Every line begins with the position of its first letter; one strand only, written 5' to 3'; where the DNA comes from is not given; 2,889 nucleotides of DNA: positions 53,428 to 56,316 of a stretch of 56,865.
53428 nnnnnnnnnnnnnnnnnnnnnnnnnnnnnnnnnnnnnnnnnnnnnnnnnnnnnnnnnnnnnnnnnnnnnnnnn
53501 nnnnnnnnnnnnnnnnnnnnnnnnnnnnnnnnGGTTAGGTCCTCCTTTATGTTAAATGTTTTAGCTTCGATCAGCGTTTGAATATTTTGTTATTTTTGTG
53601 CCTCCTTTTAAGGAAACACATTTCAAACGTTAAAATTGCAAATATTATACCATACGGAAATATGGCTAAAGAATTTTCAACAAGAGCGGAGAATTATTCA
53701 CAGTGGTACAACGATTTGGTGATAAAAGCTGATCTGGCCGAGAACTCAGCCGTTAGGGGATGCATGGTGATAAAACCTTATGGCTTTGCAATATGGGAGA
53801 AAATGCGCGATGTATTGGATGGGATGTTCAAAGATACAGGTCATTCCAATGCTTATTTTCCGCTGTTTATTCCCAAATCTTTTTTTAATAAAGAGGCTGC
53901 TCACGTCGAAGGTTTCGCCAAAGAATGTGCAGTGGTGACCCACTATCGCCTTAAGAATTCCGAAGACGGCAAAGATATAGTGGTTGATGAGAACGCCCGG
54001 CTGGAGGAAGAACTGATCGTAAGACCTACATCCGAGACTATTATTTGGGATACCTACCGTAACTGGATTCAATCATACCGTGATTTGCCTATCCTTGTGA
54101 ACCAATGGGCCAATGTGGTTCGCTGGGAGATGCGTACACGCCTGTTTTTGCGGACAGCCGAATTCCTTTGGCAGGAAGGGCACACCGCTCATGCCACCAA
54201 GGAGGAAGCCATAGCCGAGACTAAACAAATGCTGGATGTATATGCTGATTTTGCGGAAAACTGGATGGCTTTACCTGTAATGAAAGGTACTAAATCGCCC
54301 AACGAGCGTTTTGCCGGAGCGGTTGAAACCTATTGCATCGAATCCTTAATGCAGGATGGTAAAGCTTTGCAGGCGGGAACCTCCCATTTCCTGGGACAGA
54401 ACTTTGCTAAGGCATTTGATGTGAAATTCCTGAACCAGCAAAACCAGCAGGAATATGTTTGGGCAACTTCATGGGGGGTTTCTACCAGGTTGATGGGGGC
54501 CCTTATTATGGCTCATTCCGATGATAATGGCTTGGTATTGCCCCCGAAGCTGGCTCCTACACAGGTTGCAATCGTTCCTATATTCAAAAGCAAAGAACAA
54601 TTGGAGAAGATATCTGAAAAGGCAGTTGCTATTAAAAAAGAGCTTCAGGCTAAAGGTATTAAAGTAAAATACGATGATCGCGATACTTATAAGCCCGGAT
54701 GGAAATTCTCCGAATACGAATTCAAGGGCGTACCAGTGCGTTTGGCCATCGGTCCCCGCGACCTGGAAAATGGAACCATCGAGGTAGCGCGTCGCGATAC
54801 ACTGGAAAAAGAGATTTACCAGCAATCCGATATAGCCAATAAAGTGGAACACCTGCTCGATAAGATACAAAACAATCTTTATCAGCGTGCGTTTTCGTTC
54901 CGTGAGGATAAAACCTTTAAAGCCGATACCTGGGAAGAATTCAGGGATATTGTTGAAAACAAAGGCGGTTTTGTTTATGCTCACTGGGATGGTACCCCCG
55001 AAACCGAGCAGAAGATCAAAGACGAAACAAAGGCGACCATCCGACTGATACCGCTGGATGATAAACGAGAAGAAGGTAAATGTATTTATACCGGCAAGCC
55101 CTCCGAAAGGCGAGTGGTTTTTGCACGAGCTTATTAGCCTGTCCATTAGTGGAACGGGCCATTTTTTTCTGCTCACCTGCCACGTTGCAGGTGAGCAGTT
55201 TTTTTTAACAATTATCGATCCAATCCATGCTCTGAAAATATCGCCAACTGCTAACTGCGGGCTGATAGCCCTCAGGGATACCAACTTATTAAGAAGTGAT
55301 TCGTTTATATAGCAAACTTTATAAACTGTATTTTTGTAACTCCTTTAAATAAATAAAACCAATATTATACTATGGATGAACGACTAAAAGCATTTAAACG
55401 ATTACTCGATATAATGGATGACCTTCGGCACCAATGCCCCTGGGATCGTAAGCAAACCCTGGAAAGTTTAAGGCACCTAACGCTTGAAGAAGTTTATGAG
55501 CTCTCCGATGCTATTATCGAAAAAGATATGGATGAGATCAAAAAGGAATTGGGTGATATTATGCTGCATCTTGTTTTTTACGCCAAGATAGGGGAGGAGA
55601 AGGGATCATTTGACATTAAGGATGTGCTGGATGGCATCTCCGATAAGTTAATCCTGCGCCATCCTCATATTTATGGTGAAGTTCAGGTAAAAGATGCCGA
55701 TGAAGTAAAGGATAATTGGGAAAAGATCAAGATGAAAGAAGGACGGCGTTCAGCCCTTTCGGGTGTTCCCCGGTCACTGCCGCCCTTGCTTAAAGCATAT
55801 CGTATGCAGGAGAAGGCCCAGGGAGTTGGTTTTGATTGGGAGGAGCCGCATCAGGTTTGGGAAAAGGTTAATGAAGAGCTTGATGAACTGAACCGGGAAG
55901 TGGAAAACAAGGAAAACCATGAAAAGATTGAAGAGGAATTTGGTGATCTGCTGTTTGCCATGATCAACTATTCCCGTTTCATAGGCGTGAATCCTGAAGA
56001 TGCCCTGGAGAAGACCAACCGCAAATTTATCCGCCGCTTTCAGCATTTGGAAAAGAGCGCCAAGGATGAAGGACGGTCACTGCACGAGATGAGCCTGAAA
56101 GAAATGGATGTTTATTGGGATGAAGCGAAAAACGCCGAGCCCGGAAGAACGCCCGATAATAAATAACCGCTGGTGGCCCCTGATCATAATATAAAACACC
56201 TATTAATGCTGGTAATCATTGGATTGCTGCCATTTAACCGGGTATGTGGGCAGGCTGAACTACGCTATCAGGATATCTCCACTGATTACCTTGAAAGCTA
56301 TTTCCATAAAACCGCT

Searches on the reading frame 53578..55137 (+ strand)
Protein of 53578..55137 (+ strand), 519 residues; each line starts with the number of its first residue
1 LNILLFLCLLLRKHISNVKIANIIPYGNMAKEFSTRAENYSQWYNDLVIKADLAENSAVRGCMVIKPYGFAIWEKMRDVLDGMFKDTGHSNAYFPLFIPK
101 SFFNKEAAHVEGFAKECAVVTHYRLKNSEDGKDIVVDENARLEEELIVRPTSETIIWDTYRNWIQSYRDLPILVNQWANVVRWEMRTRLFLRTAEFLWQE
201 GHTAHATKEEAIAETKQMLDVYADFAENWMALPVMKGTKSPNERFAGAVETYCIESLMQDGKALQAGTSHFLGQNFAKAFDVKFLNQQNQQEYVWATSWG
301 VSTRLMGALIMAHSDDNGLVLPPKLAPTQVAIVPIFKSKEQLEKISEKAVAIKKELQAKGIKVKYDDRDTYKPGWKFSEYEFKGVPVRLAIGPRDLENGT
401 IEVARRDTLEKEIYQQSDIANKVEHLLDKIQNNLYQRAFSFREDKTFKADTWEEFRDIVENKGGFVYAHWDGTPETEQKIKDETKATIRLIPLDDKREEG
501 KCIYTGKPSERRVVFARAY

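Call 38: search_protein_families(library=pfam, proteins=[window:53578-55137:+], max_evalue=0.0001)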
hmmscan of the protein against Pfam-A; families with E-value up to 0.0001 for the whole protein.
window:53578-55137:+ (519 aa): 3 families
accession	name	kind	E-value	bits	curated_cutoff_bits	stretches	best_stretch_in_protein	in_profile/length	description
PF09180.16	ProRS-C_1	-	3e-25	88.6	31.5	1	452-519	1-71/71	Prolyl-tRNA synthetase, C-terminal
PF00587.30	tRNA-synt_2b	-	4e-20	73.1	29.3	1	141-310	6-176/179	tRNA synthetase class II core domain (G, H, P, S and T)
PF03129.25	HGTP_anticodon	-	6.8e-20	71.5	21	1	329-424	1-92/94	Anticodon binding domain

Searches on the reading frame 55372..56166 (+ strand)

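Call 38: search_protein_families(library=pfam, proteins=[window:55372-56166:+], max_evalue=0.0001)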
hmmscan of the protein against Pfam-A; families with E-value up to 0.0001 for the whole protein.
window:55372-56166:+ (264 aa): 2 families
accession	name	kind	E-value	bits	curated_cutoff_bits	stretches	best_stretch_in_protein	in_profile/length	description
PF03819.22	MazG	-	9.8e-36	122.3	22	2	28-100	1-73/74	MazG nucleotide pyrophosphohydrolase domain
PF01503.22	PRA-PH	-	2.7e-08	34.5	21.3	0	10-68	6-65/86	Phosphoribosyl-ATP pyrophosphohydrolase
